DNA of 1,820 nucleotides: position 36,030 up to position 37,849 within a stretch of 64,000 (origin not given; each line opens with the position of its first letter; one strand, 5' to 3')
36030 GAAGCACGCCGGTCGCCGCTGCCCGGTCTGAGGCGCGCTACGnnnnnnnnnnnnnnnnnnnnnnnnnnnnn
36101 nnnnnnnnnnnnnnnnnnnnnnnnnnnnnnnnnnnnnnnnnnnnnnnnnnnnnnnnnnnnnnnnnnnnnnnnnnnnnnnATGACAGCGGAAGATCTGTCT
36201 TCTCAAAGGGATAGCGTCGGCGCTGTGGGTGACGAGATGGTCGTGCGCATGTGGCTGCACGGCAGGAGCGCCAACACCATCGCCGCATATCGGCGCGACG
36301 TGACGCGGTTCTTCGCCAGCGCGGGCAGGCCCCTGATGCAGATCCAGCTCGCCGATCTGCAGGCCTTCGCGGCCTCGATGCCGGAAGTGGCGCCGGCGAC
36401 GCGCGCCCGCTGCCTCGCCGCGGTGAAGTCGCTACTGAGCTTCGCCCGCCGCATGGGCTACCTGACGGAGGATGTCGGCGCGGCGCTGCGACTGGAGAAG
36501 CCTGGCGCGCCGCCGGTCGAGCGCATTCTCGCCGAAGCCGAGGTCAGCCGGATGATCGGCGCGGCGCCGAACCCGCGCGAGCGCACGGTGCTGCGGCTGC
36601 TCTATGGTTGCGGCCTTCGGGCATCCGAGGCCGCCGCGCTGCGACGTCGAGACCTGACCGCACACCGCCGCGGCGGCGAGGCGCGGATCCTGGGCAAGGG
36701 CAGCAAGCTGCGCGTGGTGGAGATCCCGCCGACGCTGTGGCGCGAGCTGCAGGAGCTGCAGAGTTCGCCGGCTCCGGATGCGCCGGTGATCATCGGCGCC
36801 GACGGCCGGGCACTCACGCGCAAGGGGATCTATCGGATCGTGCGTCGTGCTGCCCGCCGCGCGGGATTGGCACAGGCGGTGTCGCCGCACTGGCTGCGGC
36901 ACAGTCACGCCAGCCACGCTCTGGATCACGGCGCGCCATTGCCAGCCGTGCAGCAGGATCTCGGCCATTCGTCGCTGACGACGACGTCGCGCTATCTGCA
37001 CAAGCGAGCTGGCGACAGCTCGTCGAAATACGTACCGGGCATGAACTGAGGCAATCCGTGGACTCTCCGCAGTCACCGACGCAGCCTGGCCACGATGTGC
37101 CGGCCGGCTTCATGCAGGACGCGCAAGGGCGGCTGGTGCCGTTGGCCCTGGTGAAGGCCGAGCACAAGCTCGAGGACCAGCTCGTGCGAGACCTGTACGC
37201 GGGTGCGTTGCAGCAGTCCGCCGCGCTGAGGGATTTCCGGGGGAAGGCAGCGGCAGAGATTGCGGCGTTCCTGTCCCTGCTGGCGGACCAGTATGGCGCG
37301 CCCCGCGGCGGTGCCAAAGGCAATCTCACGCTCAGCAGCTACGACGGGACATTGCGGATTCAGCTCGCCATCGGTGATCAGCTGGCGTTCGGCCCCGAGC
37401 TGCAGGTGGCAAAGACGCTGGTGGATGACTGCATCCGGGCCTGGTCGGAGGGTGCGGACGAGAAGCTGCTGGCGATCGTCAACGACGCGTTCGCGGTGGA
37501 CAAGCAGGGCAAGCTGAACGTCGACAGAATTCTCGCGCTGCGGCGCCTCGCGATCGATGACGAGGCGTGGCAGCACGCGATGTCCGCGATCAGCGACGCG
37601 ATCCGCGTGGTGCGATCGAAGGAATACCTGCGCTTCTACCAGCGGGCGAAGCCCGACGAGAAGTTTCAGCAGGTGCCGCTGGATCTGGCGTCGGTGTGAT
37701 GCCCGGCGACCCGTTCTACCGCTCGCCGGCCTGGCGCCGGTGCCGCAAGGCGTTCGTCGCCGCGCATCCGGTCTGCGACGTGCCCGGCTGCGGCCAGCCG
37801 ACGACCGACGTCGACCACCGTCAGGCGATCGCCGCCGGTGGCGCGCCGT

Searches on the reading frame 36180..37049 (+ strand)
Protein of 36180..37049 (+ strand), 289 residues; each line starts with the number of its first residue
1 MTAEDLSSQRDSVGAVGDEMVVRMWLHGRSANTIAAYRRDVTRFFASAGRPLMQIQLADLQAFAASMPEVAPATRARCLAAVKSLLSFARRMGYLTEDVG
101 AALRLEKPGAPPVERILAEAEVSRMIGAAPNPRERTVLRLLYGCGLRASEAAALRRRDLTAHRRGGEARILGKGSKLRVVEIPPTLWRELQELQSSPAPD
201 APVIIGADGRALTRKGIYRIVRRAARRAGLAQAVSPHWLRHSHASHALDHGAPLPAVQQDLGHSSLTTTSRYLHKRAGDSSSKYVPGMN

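Call 3: search_protein_families(library=pfam, proteins=[window:36180-37049:+], max_evalue=1)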
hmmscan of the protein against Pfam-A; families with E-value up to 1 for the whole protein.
window:36180-37049:+ (289 aa): 5 families
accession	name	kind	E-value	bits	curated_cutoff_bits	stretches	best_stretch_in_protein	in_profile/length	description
PF00589.27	Phage_integrase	-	6.1e-28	98.2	27.1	1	117-276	3-169/172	Phage integrase family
PF02899.23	Phage_int_SAM_1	-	8.8e-09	36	22.3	1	28-91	13-81/83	Phage integrase, N-terminal SAM-like domain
PF12833.13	HTH_18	-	0.016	16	33.6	1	237-284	29-77/80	Helix-turn-helix domain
PF13495.12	Phage_int_SAM_4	-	0.019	15.8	27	1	24-85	9-74/85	Phage integrase, N-terminal SAM-like domain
PF11917.13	DUF3435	-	0.11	11.9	25.8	1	209-278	170-241/418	Protein of unknown function (DUF3435)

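Call 4: search_protein_families(library=ncbifam, proteins=[window:36180-37049:+], max_evalue=1)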
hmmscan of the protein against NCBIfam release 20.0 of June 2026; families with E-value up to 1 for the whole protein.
window:36180-37049:+ (289 aa): 12 families
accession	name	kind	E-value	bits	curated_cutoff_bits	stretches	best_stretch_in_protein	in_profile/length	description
NF001399.0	PRK00283.1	subfamily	3.9e-46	157.6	279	1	24-274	16-282/300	tyrosine recombinase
TIGR02224.1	recomb_XerC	equivalog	5.3e-45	154.1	335.15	1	28-275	12-277/295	tyrosine recombinase XerC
NF040815.2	recomb_XerA_Arch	equivalog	1.7e-44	152.4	220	1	22-278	5-257/263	site-specific tyrosine recombinase/integron integrase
TIGR02225.1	recomb_XerD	equivalog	1.8e-43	148.9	329.6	1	27-274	11-273/290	site-specific tyrosine recombinase XerD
TIGR02249.1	integrase_gron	subfamily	2.6e-29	102.6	265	2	214-276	239-301/315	integron integrase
NF002331.0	PRK01287.1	subfamily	1.1e-17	64.1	371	1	113-273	147-310/365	site-specific tyrosine recombinase XerC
NF011946.0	PRK15417.1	equivalog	6.1e-15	55.2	435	2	217-275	257-315/337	integron integrase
NF003462.0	PRK05084.1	equivalog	1.7e-11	43.4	267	1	133-275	196-344/360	tyrosine recombinase XerS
NF007371.0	PRK09871.1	subfamily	7.2e-10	38.7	222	1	131-276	25-175/198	tyrosine-type DNA invertase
NF007370.0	PRK09870.1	subfamily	6.5e-09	35.7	221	1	133-278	33-182/200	tyrosine-type DNA invertase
NF002685.0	PRK02436.1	equivalog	8.4e-07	29.1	178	1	30-273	15-244/245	site-specific tyrosine recombinase XerD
NF040693.1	recomb_GmtY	equivalog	0.0097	15.2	340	1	209-276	362-433/441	gamma-mobile-trio recombinase GmtY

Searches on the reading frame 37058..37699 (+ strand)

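Call 45: search_protein_families(library=phrogs, proteins=[window:37058-37699:+], max_evalue=0.01)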
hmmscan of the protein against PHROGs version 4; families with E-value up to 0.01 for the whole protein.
window:37058-37699:+ (213 aa): 1 family
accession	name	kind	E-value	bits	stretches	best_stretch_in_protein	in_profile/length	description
phrog_846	-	unknown function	2.8e-79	266.5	1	12-213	6-207/207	-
